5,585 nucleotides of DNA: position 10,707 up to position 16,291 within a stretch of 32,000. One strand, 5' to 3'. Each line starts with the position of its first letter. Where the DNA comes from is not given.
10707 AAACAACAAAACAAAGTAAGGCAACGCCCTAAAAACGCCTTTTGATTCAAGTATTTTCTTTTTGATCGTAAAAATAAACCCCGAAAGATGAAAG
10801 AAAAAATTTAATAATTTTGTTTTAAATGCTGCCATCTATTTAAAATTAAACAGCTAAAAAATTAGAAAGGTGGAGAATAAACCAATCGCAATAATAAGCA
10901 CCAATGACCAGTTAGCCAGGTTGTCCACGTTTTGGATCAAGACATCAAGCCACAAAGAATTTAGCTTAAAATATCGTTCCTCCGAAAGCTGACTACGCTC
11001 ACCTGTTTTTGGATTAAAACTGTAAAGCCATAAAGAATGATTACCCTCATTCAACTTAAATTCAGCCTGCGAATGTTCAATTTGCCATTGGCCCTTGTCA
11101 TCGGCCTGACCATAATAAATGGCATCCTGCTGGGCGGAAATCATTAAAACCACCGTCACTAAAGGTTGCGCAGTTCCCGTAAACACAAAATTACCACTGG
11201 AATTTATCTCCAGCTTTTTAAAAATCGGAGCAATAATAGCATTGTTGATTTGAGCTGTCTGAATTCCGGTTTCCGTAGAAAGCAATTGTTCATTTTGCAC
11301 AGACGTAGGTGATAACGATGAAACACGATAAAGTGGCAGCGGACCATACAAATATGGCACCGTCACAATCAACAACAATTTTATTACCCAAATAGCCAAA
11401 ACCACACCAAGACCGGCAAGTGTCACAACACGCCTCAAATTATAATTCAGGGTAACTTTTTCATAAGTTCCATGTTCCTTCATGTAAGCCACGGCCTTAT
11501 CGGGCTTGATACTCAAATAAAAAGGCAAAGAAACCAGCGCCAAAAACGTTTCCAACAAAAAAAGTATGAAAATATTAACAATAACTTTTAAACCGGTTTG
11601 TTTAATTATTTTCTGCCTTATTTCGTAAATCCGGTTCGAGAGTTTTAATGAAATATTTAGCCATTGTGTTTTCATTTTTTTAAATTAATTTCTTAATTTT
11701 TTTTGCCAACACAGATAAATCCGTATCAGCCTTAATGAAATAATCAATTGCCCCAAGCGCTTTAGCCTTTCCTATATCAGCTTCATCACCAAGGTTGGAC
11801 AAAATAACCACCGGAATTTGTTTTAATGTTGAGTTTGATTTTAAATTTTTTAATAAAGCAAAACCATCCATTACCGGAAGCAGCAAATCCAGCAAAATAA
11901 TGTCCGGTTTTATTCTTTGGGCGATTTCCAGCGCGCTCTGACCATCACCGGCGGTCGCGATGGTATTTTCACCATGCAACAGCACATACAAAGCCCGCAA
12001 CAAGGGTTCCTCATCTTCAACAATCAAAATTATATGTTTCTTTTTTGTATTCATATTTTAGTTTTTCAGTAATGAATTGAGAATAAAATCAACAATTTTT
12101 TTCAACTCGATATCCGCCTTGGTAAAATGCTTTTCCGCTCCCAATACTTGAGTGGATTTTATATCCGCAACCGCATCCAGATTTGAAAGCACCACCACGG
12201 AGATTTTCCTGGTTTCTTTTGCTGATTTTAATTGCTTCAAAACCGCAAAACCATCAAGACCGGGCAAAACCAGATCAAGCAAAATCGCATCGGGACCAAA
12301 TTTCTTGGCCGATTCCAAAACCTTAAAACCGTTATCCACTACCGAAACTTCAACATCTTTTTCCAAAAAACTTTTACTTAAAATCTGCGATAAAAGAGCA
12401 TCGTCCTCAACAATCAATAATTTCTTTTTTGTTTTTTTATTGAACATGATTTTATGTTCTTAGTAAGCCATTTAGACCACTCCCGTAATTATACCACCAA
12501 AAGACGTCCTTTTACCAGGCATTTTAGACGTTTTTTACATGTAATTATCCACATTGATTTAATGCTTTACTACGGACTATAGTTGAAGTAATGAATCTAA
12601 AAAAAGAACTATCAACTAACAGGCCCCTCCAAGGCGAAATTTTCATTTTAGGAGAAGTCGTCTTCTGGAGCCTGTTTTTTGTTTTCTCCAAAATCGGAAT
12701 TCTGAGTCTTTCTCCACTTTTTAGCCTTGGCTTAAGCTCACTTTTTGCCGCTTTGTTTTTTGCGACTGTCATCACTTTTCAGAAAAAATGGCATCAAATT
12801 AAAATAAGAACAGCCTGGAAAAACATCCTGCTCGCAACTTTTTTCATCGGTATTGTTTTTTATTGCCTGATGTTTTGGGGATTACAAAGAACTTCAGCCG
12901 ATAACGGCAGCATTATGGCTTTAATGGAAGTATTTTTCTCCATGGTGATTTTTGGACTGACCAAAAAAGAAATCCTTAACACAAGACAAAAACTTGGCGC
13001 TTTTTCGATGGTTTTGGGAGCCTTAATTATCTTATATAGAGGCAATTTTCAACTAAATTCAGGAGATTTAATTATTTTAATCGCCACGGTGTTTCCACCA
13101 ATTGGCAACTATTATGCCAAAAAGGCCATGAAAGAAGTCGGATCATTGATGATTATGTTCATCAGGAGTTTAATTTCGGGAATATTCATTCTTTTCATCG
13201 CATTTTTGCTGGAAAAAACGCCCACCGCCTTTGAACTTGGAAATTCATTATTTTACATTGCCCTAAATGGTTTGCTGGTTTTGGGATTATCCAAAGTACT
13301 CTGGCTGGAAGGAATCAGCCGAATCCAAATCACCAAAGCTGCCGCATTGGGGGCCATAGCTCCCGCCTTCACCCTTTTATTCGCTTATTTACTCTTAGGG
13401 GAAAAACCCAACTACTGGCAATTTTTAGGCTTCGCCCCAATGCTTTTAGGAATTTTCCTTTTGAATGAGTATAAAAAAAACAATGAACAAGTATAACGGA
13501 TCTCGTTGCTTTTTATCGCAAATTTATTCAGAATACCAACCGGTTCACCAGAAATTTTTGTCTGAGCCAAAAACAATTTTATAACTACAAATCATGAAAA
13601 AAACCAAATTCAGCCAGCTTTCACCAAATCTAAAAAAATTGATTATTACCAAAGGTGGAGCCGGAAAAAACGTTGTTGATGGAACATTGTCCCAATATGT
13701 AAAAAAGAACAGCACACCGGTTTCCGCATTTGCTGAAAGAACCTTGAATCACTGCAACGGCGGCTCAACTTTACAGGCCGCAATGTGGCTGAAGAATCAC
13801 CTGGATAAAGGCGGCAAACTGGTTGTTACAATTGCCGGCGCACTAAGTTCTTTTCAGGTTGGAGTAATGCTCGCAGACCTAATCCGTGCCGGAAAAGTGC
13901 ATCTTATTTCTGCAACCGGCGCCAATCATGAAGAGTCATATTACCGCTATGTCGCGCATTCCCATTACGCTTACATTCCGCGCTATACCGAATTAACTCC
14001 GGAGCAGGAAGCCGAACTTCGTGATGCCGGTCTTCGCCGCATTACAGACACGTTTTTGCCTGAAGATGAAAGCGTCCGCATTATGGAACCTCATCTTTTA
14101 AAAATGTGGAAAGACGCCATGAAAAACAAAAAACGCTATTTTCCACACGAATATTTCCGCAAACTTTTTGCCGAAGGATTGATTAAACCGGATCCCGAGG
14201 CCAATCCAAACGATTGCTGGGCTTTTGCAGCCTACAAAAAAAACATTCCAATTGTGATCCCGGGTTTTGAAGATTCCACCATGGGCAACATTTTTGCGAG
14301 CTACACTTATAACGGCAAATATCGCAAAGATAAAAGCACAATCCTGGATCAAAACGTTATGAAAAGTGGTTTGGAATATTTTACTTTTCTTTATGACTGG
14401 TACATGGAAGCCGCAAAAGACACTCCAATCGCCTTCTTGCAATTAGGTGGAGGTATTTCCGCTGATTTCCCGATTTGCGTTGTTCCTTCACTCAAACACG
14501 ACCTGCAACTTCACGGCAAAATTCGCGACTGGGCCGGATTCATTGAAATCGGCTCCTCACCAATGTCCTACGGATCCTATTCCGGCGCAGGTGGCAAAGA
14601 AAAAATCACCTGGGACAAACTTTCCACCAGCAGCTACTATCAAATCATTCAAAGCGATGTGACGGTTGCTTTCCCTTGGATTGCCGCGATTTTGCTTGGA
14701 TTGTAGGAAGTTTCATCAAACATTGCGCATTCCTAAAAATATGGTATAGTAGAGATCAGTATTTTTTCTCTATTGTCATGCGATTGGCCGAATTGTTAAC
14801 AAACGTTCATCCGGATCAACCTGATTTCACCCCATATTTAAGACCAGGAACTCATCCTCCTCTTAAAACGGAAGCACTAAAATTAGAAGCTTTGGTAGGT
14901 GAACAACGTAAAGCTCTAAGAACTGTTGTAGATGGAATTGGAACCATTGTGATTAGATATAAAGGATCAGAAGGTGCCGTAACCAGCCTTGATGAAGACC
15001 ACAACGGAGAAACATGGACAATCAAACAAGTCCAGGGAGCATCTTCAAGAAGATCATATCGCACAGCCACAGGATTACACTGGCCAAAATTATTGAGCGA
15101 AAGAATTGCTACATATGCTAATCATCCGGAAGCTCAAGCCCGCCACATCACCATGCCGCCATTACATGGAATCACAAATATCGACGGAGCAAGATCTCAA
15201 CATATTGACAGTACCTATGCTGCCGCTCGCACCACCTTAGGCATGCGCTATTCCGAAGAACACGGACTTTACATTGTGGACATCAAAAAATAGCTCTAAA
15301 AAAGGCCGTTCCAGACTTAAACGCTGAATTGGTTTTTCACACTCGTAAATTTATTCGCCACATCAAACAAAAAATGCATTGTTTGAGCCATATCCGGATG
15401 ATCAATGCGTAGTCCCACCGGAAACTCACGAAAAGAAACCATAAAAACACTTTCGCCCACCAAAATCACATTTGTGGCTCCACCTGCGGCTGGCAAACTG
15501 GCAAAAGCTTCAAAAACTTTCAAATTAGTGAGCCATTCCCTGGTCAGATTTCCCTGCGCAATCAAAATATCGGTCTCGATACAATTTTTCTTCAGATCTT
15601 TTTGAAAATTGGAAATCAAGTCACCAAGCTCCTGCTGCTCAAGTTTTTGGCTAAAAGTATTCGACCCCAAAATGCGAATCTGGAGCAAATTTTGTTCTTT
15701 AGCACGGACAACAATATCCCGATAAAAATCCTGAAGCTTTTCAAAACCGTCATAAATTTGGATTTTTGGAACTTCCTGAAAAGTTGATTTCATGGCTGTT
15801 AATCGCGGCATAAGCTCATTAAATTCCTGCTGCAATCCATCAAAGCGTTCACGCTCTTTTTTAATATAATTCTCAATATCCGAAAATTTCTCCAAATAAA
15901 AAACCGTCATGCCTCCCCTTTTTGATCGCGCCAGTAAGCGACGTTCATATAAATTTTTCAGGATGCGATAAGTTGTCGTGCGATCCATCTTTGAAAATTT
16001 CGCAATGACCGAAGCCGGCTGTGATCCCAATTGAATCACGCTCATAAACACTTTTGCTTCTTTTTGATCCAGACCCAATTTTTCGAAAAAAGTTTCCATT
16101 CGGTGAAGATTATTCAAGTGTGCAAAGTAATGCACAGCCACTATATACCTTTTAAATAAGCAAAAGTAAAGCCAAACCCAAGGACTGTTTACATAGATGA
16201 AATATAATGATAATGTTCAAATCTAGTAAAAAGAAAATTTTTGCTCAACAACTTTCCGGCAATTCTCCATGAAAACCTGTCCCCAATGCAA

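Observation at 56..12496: Candidate five-gene operon coupling phosphorelay-type parts to a giant surface protein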

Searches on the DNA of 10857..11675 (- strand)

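Call 29: search_rna_families(sources=[L007, L015], threshold=gathering)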
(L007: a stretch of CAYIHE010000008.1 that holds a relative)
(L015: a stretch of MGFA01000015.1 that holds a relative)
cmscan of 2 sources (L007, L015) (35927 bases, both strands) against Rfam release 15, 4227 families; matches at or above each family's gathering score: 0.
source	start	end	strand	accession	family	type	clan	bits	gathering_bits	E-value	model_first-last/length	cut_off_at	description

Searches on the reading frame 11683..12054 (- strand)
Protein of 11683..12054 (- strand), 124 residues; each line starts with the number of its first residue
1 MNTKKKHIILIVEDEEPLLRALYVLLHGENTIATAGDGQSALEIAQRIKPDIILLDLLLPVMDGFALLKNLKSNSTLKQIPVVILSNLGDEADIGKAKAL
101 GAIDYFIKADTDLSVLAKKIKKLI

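Call 3: search_protein_families(library=pfam, proteins=[window:11683-12054:-], max_evalue=0.01)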
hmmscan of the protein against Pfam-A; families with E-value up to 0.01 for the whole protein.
window:11683-12054:- (124 aa): 1 family
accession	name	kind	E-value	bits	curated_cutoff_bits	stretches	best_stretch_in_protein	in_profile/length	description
PF00072.30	Response_reg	-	3.2e-20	72.8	30.2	1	9-109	1-100/111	Response regulator receiver domain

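Call 36: search_protein_families(library=ncbifam, proteins=[window:11683-12054:-], max_evalue=0.01)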
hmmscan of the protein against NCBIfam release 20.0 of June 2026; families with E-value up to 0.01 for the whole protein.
window:11683-12054:- (124 aa): 96 families (the best 25 are shown)
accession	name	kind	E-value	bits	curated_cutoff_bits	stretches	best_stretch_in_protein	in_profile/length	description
NF007135.0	PRK09581.1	equivalog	8.9e-21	74.2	474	1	9-123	5-119/457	PleD family two-component system response regulator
TIGR02875.1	spore_0_A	equivalog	1.1e-18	67.4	200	1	9-123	5-121/262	sporulation transcription factor Spo0A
NF041733.1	resp_reg_CseB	equivalog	3.9e-18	65.7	350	1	9-123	3-114/228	two-component system response regulator CseB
NF007969.0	PRK10693.1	equivalog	4.4e-18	65.4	329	1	8-120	9-120/337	two-component system response regulator RssB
TIGR02154.1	PhoB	equivalog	5.8e-18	65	296.2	1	7-115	3-112/226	phosphate regulon transcriptional regulator PhoB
NF045505.1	RR_RssB_Pseudo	equivalog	1.4e-16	60.5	700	1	6-122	5-120/394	two-component system response regulator RssB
NF040689.1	MtrAB_MtrA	equivalog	5.5e-16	58.6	300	1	9-117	1-107/219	MtrAB system response regulator MtrA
NF045944.1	ResRegRpaBCyano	equivalog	7.6e-16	58.2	330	1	10-109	1-98/229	response regulator transcription factor RpaB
NF047465.1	hybrid_HK_LvrA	exception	6e-15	54.3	1200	1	4-114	465-577/819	hybrid histidine kinase/response regulator LvrA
NF001965.0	PRK00742.1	subfamily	4.7e-14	52.4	293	1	9-123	6-122/357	chemotaxis-specific protein-glutamate methyltransferase CheB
NF040534.1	resp_reg_YycF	equivalog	5.1e-14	52.1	340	1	9-117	3-109/231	response regulator YycF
NF007546.0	PRK10161.1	equivalog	6.3e-14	52.1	471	1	8-117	4-114/229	phosphate response regulator transcription factor PhoB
NF007935.0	PRK10651.1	equivalog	1.3e-13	50.6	250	1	2-120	2-120/216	two-component system response regulator NarL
NF045991.1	RespRegCtrARhodob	equivalog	1.5e-13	51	350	1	9-113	3-106/224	response regulator transcription factor CtrA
NF008469.0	PRK11361.1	equivalog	1.5e-13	50.3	714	1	6-113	4-109/461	acetoacetate metabolism transcriptional regulator AtoC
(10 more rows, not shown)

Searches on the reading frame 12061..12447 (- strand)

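Call 3: search_protein_families(library=pfam, proteins=[window:12061-12447:-], max_evalue=0.01)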
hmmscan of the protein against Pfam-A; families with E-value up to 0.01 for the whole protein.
window:12061-12447:- (129 aa): 1 family
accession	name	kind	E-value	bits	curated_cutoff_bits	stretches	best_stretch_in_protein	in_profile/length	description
PF00072.30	Response_reg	-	2.5e-17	63.5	30.2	1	11-111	2-100/111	Response regulator receiver domain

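Call 36: search_protein_families(library=ncbifam, proteins=[window:12061-12447:-], max_evalue=0.01)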
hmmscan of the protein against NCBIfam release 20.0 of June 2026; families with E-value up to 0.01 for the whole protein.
window:12061-12447:- (129 aa): 83 families (the best 25 are shown)
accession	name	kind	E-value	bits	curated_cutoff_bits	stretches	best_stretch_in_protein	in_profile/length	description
NF007969.0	PRK10693.1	equivalog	4.5e-17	62.1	329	1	5-126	5-124/337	two-component system response regulator RssB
NF007135.0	PRK09581.1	equivalog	7.1e-15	54.8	474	1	9-111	4-106/457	PleD family two-component system response regulator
NF045944.1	ResRegRpaBCyano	equivalog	1.2e-12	47.8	330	1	11-122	1-111/229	response regulator transcription factor RpaB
TIGR01387.1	cztR_silR_copR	subfamily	1.3e-12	47.8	279.2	1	10-110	1-99/218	heavy metal response regulator transcription factor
NF045991.1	RespRegCtrARhodob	equivalog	1.8e-12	47.5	350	1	9-111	2-102/224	response regulator transcription factor CtrA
NF045717.1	DVU0259_DivK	exception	2.2e-12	47.2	160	1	7-113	2-108/117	DVU0259 family response regulator domain-containing protein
NF011896.0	PRK15369.1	equivalog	2.5e-12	46.9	242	1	7-89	3-87/211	two component system response regulator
TIGR02154.1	PhoB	equivalog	2.7e-12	46.5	296.2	1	7-107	2-102/226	phosphate regulon transcriptional regulator PhoB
NF040689.1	MtrAB_MtrA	equivalog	3.3e-12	46.2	300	1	10-110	1-98/219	MtrAB system response regulator MtrA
TIGR02875.1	spore_0_A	equivalog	3.9e-12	46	200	1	7-111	2-108/262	sporulation transcription factor Spo0A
NF041733.1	resp_reg_CseB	equivalog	2e-11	43.7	350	1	9-110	2-100/228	two-component system response regulator CseB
NF007935.0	PRK10651.1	equivalog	3.6e-11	42.7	250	1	4-120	3-118/216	two-component system response regulator NarL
NF007977.0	PRK10701.1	equivalog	7e-11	42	330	1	8-106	2-97/241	two-component system response regulator RstA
NF007982.1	PRK10710.1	equivalog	7.2e-11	42.1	380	1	3-84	3-84/235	envelope stress response regulator BaeR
TIGR01818.1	ntrC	equivalog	7.9e-11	41.4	558.6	1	11-111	2-100/463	nitrogen regulation protein NR(I)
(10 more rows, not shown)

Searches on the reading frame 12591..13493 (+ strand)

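Call 3: search_protein_families(library=pfam, proteins=[window:12591-13493:+], max_evalue=0.01)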
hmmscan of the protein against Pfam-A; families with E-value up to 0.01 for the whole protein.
window:12591-13493:+ (301 aa): 2 families
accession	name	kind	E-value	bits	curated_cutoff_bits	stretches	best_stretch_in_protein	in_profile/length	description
PF00892.27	EamA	-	1.9e-41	142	28.2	2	157-292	2-134/135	EamA-like transporter family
PF03151.22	TPT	-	0.0024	17.8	30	1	173-290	18-134/291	Triose-phosphate Transporter family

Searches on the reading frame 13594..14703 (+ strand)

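Call 3: search_protein_families(library=pfam, proteins=[window:13594-14703:+], max_evalue=0.01)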
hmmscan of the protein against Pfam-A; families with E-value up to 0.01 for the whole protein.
window:13594-14703:+ (370 aa): 1 family
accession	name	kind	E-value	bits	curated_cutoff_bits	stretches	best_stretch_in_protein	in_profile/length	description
PF01916.23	DS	-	3.8e-29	102.3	27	1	58-365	15-286/288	Deoxyhypusine synthase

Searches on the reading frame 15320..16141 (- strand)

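Call 13: search_protein_families(library=pfam, proteins=[window:15320-16141:-], max_evalue=0.001)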
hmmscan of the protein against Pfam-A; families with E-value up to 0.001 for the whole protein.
window:15320-16141:- (274 aa): 1 family
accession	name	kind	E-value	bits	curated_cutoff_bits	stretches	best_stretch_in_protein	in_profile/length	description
PF01978.25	TrmB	-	1.1e-08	35.2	25.6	1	20-75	2-57/68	Sugar-specific transcriptional regulator TrmB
